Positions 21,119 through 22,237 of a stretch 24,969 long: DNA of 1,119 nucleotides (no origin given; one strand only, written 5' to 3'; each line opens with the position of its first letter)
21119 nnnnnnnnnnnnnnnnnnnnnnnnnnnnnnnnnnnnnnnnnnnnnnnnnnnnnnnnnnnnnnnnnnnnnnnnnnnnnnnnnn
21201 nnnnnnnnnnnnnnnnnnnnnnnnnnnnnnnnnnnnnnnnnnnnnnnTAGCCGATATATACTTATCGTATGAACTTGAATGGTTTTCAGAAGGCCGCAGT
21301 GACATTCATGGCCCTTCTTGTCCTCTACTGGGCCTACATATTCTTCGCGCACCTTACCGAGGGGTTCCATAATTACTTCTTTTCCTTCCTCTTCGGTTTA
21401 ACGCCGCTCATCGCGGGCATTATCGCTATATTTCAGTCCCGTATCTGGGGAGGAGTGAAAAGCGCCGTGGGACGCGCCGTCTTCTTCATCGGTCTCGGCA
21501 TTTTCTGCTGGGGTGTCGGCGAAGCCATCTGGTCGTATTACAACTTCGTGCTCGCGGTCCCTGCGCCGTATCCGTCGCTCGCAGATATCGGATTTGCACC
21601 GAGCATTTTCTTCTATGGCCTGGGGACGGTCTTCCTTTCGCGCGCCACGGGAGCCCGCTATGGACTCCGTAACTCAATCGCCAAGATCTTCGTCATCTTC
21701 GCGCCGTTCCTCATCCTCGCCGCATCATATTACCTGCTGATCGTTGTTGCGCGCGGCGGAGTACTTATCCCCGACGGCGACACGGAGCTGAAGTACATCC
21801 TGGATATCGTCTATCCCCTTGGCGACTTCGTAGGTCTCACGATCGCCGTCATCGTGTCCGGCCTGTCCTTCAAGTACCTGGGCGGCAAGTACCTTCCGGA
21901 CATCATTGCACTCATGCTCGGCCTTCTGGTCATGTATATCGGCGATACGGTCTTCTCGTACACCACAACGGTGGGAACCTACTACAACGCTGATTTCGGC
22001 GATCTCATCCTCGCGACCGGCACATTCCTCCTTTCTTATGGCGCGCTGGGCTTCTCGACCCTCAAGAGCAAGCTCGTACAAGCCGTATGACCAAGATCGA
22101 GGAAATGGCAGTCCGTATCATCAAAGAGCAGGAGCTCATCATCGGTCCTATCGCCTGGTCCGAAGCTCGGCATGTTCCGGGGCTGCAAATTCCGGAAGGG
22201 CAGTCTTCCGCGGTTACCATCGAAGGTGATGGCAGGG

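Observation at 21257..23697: Split three-part signalling module: stand-alone membrane sensor, 95-aa protein and soluble GAF histidine kinase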

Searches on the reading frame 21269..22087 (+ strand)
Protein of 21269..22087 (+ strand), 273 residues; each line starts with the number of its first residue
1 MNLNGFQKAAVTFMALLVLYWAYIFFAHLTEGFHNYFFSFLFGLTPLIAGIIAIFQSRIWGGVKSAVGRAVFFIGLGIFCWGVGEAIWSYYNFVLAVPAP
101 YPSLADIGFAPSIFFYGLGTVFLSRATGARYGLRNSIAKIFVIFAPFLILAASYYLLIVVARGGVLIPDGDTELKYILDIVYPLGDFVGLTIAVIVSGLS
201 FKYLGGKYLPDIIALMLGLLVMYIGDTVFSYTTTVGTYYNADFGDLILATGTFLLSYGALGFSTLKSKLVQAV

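Call 3: search_protein_families(library=pfam, proteins=[window:21269-22087:+], max_evalue=0.1)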
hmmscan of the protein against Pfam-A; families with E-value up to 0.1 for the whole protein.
window:21269-22087:+ (273 aa): 0 families

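Call 6: search_protein_families(library=ncbifam, proteins=[window:21269-22087:+], max_evalue=1)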
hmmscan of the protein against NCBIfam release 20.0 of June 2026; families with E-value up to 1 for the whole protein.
window:21269-22087:+ (273 aa): 0 families

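Call 7: find_homologous_proteins(query=window:21269-22087:+)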
Query window:21269-22087:+ (273 aa): 863 proteins with E <= 0.001 among 3881 candidates; the best 120 are listed.
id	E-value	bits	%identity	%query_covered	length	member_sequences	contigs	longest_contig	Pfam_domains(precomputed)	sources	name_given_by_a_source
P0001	4.3e-160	550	100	95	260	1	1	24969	-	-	-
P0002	1.9e-139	482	81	98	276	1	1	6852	-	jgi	jgi:hypothetical protein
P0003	7.7e-135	467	79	98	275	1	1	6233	-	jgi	jgi:diguanylate cyclase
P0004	8.0e-130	450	77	98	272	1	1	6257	-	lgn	-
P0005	8.6e-130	450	79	95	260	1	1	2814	-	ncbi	-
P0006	9.9e-125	434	73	98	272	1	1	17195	-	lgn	-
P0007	2.1e-123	429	72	97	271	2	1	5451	-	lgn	-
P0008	2.9e-123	429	72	99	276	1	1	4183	-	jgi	jgi:hypothetical protein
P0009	1.3e-120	420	72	98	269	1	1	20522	-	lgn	-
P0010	7.3e-120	418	70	99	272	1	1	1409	-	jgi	jgi:hypothetical protein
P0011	4.1e-119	415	70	100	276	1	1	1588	-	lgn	-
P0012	6.0e-118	411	69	97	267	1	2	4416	-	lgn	-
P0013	8.6e-118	411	69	98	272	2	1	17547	-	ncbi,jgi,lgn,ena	-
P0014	7.6e-117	408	70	98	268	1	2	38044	-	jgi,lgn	jgi:hypothetical protein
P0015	9.9e-117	407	70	97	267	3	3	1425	-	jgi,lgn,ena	-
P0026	1.2e-114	401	67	98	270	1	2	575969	-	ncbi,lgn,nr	ncbi:MAG: hypothetical protein HYZ61_02030 [Candidatus Andersenbacteria bacterium]|nr:hypothetical p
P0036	2.6e-113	396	69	98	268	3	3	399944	-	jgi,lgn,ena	-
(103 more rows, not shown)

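Call 9: find_encoding_contigs(protein=P0026, flank=5000, max_places=2)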
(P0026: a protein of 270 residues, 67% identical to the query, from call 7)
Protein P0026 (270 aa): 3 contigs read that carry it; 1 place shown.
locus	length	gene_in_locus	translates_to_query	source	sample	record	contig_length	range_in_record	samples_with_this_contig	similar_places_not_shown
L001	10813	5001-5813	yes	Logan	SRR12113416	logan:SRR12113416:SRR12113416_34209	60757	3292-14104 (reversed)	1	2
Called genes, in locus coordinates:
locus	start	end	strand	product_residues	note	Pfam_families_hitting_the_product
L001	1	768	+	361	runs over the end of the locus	PF13458:Peripla_BP_6, PF13433:Peripla_BP_5 (faint), PF01094:ANF_receptor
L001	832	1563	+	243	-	PF02463:SMC_N (faint), PF13175:AAA_15 (faint), PF13476:AAA_23 (weak), PF00005:ABC_tran, PF13304:AAA_21 (faint), PF12399:BCA_ABC_TP_C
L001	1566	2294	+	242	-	PF02463:SMC_N (faint), PF00005:ABC_tran, PF13304:AAA_21 (faint)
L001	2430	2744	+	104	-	PF01503:PRA-PH (weak), PF12643:MazG-like (faint), PF03819:MazG (weak)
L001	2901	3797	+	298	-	PF00892:EamA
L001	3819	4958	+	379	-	PF00278:Orn_DAP_Arg_deC, PF02784:Orn_Arg_deC_N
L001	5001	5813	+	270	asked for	-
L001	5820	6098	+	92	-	-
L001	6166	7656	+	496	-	PF01590:GAF (faint), PF00512:HisKA, PF02518:HATPase_c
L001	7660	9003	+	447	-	PF13492:GAF_3 (weak), PF00512:HisKA, PF02518:HATPase_c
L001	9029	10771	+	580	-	PF12229:PG_binding_4 (faint), PF04294:VanW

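Call 10: find_encoding_contigs(protein=P0036, flank=5000, max_places=2)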
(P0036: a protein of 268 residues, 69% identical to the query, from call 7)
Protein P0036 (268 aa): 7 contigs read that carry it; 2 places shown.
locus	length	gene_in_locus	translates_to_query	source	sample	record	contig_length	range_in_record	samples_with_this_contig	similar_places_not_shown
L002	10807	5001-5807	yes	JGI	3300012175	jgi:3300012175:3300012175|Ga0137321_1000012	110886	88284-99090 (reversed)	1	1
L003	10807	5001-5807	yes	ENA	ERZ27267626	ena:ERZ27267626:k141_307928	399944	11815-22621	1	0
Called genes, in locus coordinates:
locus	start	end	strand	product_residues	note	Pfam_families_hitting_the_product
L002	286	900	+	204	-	-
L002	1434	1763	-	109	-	PF22296:bAvd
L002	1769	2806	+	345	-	PF00078:RVT_1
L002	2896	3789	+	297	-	PF00892:EamA, PF03151:TPT (faint), PF00892:EamA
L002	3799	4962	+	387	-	PF00278:Orn_DAP_Arg_deC, PF02784:Orn_Arg_deC_N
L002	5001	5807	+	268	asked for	-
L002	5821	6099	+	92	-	-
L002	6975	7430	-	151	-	-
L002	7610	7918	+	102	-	PF19673:DUF6176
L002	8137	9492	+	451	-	PF13185:GAF_2 (weak), PF02518:HATPase_c, PF13589:HATPase_c_3 (weak)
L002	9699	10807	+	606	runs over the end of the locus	PF05157:MshEN, PF00437:T2SSE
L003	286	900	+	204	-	-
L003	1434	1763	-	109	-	PF22296:bAvd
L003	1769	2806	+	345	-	PF00078:RVT_1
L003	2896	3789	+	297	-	PF00892:EamA, PF03151:TPT (faint), PF00892:EamA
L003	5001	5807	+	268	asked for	-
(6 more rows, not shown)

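Call 20: search_solved_structures(query=A1, max_evalue=10)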
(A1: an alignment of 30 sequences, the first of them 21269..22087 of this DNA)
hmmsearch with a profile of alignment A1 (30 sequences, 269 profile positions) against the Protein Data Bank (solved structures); distinct sequences matched with E-value up to 10: 3.
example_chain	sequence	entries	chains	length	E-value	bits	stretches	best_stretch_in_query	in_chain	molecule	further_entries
8g9j_A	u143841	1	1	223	0.99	12.1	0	162-200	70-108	THR1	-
8g9k_A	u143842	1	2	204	1.6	11.4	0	164-199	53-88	THR2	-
7y5e_GL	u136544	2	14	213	2.2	10.9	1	34-69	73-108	PSII_Pbs31 domain-containing protein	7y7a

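Call 21: find_related_loci(query=A1, collection=genome_contigs, flank=7000)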
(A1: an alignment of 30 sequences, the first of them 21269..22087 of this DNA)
Query A1 (273 aa) in genome_contigs; peptide patterns used: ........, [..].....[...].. (x = any residue, [..] = any of these).
183 stretches matched a pattern; 74 encode a relative of the query (tblastn E <= 1e-3); 73 distinct loci.
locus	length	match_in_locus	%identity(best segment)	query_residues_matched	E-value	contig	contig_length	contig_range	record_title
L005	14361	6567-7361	66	2-266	9e-117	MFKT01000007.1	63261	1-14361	MAG: Candidatus Kaiserbacteria bacterium RIFCSPHIGHO2_01_FULL_53_29 rifcsphigho2_01_scaffold_1481, whole genome shotgun 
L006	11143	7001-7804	67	1-268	3e-116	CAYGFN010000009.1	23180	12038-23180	MAG TPA_asm: uncultured Candidatus Saccharibacteria bacterium isolate ERP113451_co3_115 genome assembly, contig: NODE_15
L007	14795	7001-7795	67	4-268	9e-116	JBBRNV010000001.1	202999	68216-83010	MAG: Candidatus Paceibacteria bacterium isolate La1_metabat2.199 LA1C_B2.199_k141_824928L_202999_cov_27.9920, whole geno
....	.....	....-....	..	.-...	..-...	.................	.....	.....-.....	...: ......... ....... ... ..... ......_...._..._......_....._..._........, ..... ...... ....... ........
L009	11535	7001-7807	64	3-271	1e-113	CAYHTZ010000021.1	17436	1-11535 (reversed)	MAG TPA_asm: uncultured Candidatus Saccharibacteria bacterium isolate ERP119705_co17_339 genome assembly, contig: NODE_4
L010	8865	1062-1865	69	1-268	3e-113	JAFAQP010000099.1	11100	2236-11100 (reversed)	MAG: Patescibacteria group bacterium isolate CP_BM_ER_67 BM_ER_k147_10725312, whole genome shotgun sequence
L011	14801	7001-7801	67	1-267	3e-112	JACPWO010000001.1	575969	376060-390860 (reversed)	MAG: Candidatus Andersenbacteria bacterium isolate NC_groundwater_813_Pr1_B-0.1um_46_36 Montesol18_Bp1_scaffold_227540, 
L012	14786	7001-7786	63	1-262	2e-111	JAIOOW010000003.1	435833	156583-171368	MAG: Candidatus Andersenbacteria bacterium isolate LakeFargette_0920_ALND_MAG_45_23 LacPavin_0920_ALND_scaffold_352731, 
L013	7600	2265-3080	61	1-271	4e-110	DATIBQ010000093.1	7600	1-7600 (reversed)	MAG TPA_asm: Candidatus Paceibacterota bacterium isolate SMAG_U16294 k141_2269996, whole genome shotgun sequence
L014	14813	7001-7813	63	1-271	2e-109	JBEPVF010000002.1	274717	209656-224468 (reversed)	MAG: Candidatus Peribacteria bacterium isolate 22E.rosella_refined.299 NODE_17_length_274717_cov_14.963424, whole genome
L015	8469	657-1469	62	1-271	2e-109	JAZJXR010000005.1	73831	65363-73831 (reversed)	MAG: Patescibacteria group bacterium isolate ADI_H1L2_2_122_18_3-bin032_1 ADIH1L22_B032_1_000000000005, whole genome sho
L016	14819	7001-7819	63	1-272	3e-108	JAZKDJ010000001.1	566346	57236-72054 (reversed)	MAG: Patescibacteria group bacterium isolate DC_HB_01_SPN181219-bin044_1 DCHB01SPN_B044_1_000000000001, whole genome sho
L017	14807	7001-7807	65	1-272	2e-108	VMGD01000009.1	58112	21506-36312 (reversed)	MAG: Microgenomates group bacterium Gr01-1014_7 G01um10147_scaffold_213, whole genome shotgun sequence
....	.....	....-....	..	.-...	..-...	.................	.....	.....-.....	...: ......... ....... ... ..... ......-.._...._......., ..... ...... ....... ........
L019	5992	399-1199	65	1-267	1e-107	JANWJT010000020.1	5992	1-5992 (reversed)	MAG: Candidatus Microgenomates bacterium isolate CRAIB_MAG74 c_000000104025, whole genome shotgun sequence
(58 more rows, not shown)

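Call 25: predict_structure(alignment_id=A1)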
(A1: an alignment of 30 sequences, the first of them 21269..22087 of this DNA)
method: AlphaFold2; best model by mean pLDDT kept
length: 273 residues; sequences in the alignment: 30
mean_pLDDT: 80.4   pTM: 0.82
mean pLDDT of the five models: 80.4, 77.7, 76.2, 74.7, 73.8
residues with pLDDT >= 90: 87; 70-90: 129; 50-70: 51; < 50: 6
segments of 3 or more residues with pLDDT < 50: 269-273
pLDDT, mean of each block of 10 residues (from residue 1): 91 97 89 84 95 95 91 95 91 82 84 84 70 61 70 73 69 77 73 62 70 88 83 63 82 95 73 34
secondary structure, 60 per line:
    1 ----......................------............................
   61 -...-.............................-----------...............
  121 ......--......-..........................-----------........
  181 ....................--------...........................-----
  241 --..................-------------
elements in order: H5-26 H33-60 H66-94 H106-126 H129-134 H136-161 H173-200 H209-235 H243-260

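Call 33: fold_search(model_id=the predicted structure, library=pdb)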
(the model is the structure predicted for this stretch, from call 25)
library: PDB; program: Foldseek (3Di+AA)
matches with E <= 10: 911; with E <= 0.001: 0
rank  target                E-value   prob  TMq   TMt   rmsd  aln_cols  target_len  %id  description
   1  8dwc_R                4.7e-03  1.00  0.39  0.42   9.0       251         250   14  CryoEM structure of Gq-coupled MRGPRX1 with peptide agonist BAM8-22 (released 2022-11-02)
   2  8dwh_R                8.4e-03  0.99  0.35  0.38   9.4       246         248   15  CryoEM structure of Gq-coupled MRGPRX1 with ligand Compound-16 (released 2022-11-02)
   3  8dwg_R                1.7e-02  0.99  0.38  0.40   9.0       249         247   14  CryoEM structure of Gq-coupled MRGPRX1 with peptide ligand BAM8-22 and positive allosteric modulator ML382 (released 2022-11-02)
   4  8hj5_F                5.7e-02  0.96  0.37  0.39   9.0       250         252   16  Cryo-EM structure of Gq-coupled MRGPRX1 bound with Compound-16 (released 2023-05-31)
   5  5wb1                  6.0e-02  0.97  0.41  0.29  10.1       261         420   16  Ligand-free US28 with stabilizing intracellular nanobody (released 2018-06-13)
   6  9ppx_A                6.6e-02  0.99  0.47  0.46   9.3       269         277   13  CryoEM structure of delta opioid receptor bound to G proteins and naltrexone (released 2026-03-04)
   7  8jgf_R                7.8e-02  0.93  0.36  0.40  11.9       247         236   14  CryoEM structure of Gq-coupled MRGPRX1 with peptide agonist BAM8-22 (released 2024-01-10)
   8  7yit_A                8.2e-02  0.96  0.42  0.41  10.2       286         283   12  Molecular mechanism of biased signaling at the kappa opioid receptor (released 2023-04-12)
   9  7f6g_A                9.0e-02  0.95  0.39  0.35  10.0       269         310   14  Cryo-EM structure of human angiotensin receptor AT1R in complex Gq proteins and Sar1-AngII (released 2023-03-29)
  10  6b73_B                1.1e-01  0.95  0.44  0.44   9.1       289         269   16  Crystal Structure of a nanobody-stabilized active state of the kappa-opioid receptor (released 2018-01-17)
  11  8wjx_R                1.2e-01  0.91  0.39  0.36  10.7       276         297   17  ADP-bound purinergic receptor 1 in complex with miniGs/q (released 2024-10-02)
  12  8xft_A                1.3e-01  0.95  0.42  0.19   9.9       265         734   13  LGR4-RSPO2-ZNRF3(1:1:1) (released 2024-12-04)
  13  9lqt_A                1.3e-01  0.93  0.40  0.39   9.7       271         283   14  Cryo-EM structure of the Apo-state APLNR homodimer (released 2026-02-04)
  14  7wvw_R                1.5e-01  0.90  0.40  0.37  10.5       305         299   12  Cryo-EM structure of the human formyl peptide receptor 2 in complex with fMYFINILTL and Gi2 (released 2022-04-13)
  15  7wvv_R                1.5e-01  0.87  0.40  0.37  10.8       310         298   13  Cryo-EM structure of the human formyl peptide receptor 2 in complex with fMLFII and Gi2 (released 2022-04-13)
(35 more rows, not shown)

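Call 56: search_protein_representatives(alignment_id=A1)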
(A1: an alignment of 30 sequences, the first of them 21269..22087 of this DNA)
Query: 30 sequences, 269 profile positions. Proteins with E-value up to 0.001 (for the whole library): 2012; up to 1e-10: 632; up to 1e-30: 126. The best 150 are listed.
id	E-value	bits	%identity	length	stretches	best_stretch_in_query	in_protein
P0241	3.0e-109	381.1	-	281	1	3-264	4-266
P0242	3.2e-109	381.0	-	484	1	1-266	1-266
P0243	6.9e-97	340.5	-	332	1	1-267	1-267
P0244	7.1e-96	337.2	-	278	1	1-263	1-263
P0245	1.7e-94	332.7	-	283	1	1-267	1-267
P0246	1.1e-88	313.7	-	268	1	56-264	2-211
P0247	9.6e-80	284.3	-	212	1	67-267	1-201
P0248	1.8e-77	276.9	-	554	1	2-267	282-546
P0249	4.2e-71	256.0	-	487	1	2-267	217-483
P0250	4.5e-71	255.9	-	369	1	1-263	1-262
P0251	2.1e-69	250.5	-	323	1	10-262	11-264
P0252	3.1e-69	249.9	-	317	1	2-264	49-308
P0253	1.8e-68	247.4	-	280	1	7-264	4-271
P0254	4.1e-68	246.2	-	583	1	2-262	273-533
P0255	5.4e-67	242.5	-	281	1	1-268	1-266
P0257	5.8e-63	229.3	-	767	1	2-264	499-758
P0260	5.2e-61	222.9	-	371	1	13-259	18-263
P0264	8.9e-58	212.3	-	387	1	1-262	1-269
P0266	1.5e-56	208.3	-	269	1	8-257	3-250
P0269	2.8e-56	207.4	-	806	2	11-262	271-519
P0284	1.3e-47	178.9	-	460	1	1-262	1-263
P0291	9.2e-46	172.9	-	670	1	2-262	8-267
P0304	1.1e-40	156.3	-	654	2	6-265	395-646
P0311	3.8e-40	154.5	-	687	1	8-259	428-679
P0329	4.0e-37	144.6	-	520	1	11-260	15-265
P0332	9.4e-37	143.4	-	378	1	6-261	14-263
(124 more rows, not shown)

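Call 57: search_protein_families(library=pfam, proteins=[P0242, P0248, P0254, P0257, P0269, P0291, P0304, P0311, P0329, P0284], max_evalue=0.001)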
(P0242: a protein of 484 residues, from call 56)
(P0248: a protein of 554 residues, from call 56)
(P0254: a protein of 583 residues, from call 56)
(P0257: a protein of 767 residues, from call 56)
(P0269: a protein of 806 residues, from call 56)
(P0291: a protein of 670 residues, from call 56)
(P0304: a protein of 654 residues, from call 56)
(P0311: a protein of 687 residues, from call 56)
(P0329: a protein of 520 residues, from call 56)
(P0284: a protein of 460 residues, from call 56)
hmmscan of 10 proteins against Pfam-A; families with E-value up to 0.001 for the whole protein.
P0242 (484 aa): 1 family
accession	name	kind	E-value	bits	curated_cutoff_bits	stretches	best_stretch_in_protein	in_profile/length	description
PF12643.12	MazG-like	-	1.4e-11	44.9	27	1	389-461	2-73/85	MazG-like family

P0248 (554 aa): 5 families
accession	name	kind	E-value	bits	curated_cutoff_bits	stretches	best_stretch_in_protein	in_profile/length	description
PF01978.25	TrmB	-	3.9e-09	36.7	25.6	1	16-80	4-67/68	Sugar-specific transcriptional regulator TrmB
PF01047.28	MarR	-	0.00011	22.5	24.6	1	18-68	1-51/59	MarR family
PF01022.26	HTH_5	-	0.00022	21.5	22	1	28-66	9-47/47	Bacterial regulatory protein, arsR family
PF25212.1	HVO_A0114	-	0.00053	20.2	27.6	1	17-71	19-73/84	HVO_A0114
PF08221.17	HTH_9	-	0.00055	20.4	23.4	1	25-64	18-57/62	RNA polymerase III subunit RPC82 helix-turn-helix domain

P0254 (583 aa): 0 families

P0257 (767 aa): 3 families
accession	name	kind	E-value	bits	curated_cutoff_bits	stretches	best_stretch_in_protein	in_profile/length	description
PF00931.28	NB-ARC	-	2.9e-17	63.2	23.5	1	117-343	2-247/248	NB-ARC domain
PF20720.3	nSTAND3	-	0.00017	21.8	27.2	0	119-157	6-44/155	Novel STAND NTPase 3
PF06068.19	TIP49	-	0.00055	19.6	23.8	0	119-159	39-79/347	TIP49 P-loop domain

P0269 (806 aa): 2 families
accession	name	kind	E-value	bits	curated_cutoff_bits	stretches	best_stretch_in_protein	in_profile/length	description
PF01978.25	TrmB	-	1.4e-16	60.5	25.6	1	6-75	1-68/68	Sugar-specific transcriptional regulator TrmB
PF22194.2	F-93_WHD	-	0.00013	22.4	28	1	30-69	14-57/62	F-93, winged-helix domain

P0291 (670 aa): 5 families
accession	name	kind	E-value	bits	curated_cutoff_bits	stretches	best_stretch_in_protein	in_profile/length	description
PF02518.31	HATPase_c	-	9.7e-26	90.8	26.4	1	558-668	2-108/111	Histidine kinase-, DNA gyrase B-, and HSP90-like ATPase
PF00512.31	HisKA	-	1e-18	67.5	26.9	1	443-511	1-66/66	His Kinase A (phospho-acceptor) domain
PF00989.32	PAS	-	4.3e-10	40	22.6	1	324-430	4-110/113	PAS fold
PF13426.13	PAS_9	-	2.8e-07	31.2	27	1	333-436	3-103/103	PAS domain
PF13581.12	HATPase_c_2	-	7.3e-06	26.4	27.4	1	563-646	37-112/127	Histidine kinase-like ATPase domain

P0304 (654 aa): 1 family
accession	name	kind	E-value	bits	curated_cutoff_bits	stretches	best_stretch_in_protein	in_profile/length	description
PF00931.28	NB-ARC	-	0.00028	20.7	23.5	1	6-98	113-211/248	NB-ARC domain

P0311 (687 aa): 5 families
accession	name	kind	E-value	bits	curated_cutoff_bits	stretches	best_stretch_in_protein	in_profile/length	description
PF00931.28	NB-ARC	-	3.3e-16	59.7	23.5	1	122-346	8-247/248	NB-ARC domain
PF13401.12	AAA_22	-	2.9e-06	28.1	27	1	134-221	6-95/130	AAA domain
PF05729.18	NACHT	-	0.00022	21.5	26.7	1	135-220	2-91/167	NACHT domain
PF06068.19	TIP49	-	0.00039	20.1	23.8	1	128-162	45-79/347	TIP49 P-loop domain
PF00004.35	AAA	-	0.0006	20.7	21.2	0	136-220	1-67/131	ATPase family associated with various cellular activities (AAA)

P0329 (520 aa): 0 families

P0284 (460 aa): 0 families

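Call 63: find_encoding_contigs(protein=P0260, flank=5000, max_places=2)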
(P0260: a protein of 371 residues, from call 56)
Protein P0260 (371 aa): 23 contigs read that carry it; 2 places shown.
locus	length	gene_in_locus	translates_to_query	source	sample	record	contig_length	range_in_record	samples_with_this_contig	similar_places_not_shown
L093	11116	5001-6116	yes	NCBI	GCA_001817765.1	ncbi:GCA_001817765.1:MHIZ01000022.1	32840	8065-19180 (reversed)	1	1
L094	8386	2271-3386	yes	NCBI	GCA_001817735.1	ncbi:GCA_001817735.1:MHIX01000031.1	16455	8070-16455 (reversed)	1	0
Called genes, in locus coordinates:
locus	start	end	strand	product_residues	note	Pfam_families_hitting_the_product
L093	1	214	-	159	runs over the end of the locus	PF05198:IF3_N, PF00707:IF3_C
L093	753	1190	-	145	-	PF01668:SmpB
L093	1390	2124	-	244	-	-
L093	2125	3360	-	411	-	PF13506:Glyco_transf_21, PF03142:Chitin_synth_2 (faint), PF00535:Glycos_transf_2, PF10111:Glyco_tranf_2_2, PF13641:Glyco_tranf_2_3, PF13632:Glyco_trans_2_3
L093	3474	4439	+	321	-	PF01073:3Beta_HSD, PF01370:Epimerase, PF02719:Polysacc_synt_2, PF04321:RmlD_sub_bind, PF16363:GDP_Man_Dehyd, PF07993:NAD_binding_4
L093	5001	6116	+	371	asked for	-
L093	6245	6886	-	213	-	-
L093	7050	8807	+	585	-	PF00664:ABC_membrane, PF00005:ABC_tran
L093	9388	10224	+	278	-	-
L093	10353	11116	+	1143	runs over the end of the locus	PF00133:tRNA-synt_1, PF09334:tRNA-synt_1g (weak), PF00300:His_Phos_1, PF00133:tRNA-synt_1, PF09334:tRNA-synt_1g (weak), PF08264:Anticodon_1, PF19302:DUF5915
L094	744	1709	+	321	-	PF01073:3Beta_HSD, PF01370:Epimerase, PF02719:Polysacc_synt_2, PF04321:RmlD_sub_bind, PF16363:GDP_Man_Dehyd, PF07993:NAD_binding_4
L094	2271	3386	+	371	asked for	-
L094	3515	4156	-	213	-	-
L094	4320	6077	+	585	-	PF00664:ABC_membrane, PF00005:ABC_tran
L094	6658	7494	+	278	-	-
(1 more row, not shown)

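Call 64: find_encoding_contigs(protein=P0264, flank=5000, max_places=2)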
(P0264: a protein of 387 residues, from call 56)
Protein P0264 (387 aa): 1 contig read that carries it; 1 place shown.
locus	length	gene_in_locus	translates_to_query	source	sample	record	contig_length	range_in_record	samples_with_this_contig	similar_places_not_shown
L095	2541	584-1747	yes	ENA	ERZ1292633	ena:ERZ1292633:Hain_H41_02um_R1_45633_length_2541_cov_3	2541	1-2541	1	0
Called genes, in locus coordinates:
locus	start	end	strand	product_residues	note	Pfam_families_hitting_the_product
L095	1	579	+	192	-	?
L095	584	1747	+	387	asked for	-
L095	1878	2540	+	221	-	?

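Call 65: find_encoding_contigs(protein=P0332, flank=5000, max_places=2)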
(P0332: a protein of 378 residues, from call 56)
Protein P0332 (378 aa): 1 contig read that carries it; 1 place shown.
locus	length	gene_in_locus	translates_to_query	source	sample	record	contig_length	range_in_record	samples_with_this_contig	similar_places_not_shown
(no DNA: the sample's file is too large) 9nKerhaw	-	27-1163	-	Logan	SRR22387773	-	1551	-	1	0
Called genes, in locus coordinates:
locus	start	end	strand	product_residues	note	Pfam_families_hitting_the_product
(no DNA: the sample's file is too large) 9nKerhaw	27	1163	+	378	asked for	-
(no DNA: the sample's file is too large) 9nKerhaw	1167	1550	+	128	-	?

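Call 94: list_cluster_members(proteins=[P0248, P0254, P0257, P0269, P0291, P0242, P0260, P0253, P0266, P0311])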
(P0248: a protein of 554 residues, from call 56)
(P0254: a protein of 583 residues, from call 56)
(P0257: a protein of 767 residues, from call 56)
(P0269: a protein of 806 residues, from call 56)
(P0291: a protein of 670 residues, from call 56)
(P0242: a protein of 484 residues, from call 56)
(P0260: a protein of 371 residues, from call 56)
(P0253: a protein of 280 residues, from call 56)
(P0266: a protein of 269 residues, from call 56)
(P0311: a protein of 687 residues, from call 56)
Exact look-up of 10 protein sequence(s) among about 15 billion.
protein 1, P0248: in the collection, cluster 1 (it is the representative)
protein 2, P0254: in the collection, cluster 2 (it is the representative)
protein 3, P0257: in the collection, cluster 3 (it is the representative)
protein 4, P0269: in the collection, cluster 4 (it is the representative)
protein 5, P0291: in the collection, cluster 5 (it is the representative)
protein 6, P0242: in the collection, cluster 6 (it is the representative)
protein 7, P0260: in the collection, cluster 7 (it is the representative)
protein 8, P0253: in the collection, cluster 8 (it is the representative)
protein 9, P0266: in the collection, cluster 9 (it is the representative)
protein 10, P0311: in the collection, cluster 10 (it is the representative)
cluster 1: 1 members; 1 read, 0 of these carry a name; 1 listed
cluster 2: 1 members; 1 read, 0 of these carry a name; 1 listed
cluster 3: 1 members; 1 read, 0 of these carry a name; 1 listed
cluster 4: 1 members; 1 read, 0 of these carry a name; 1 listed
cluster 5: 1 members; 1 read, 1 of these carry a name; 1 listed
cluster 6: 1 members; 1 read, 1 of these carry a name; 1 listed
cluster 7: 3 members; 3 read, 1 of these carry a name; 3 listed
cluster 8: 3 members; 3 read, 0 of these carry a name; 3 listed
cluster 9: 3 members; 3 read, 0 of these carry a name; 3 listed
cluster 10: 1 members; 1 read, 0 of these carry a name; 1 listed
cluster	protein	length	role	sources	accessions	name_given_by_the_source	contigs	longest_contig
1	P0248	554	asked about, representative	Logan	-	-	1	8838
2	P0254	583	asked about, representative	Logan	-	-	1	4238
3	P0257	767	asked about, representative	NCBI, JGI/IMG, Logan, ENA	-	-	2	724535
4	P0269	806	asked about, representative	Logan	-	-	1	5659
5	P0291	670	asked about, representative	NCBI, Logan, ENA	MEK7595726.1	MAG: ATP-binding protein [Patescibacteria group bacterium]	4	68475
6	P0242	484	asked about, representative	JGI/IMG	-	dCTP diphosphatase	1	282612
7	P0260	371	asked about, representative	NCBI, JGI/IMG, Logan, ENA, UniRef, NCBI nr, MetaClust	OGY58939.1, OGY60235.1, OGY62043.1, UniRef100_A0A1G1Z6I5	MAG: hypothetical protein A3H06_02420 [Candidatus Colwellbacteria bacterium ... | Uncharacterized protein n=3 Tax=Candidatus Colwelliibacteriota TaxID=1817904 ... | MAG: hypothetical protein A3F24_00120 [Candidatus Colwellbacteria bacterium ...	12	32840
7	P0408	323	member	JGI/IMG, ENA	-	-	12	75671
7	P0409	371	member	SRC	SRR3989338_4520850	-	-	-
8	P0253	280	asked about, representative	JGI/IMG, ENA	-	-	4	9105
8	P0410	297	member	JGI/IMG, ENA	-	-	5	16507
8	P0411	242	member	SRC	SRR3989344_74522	-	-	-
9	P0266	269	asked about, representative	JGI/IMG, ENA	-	-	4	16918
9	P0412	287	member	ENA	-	-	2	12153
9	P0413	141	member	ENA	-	-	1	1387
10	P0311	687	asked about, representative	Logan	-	-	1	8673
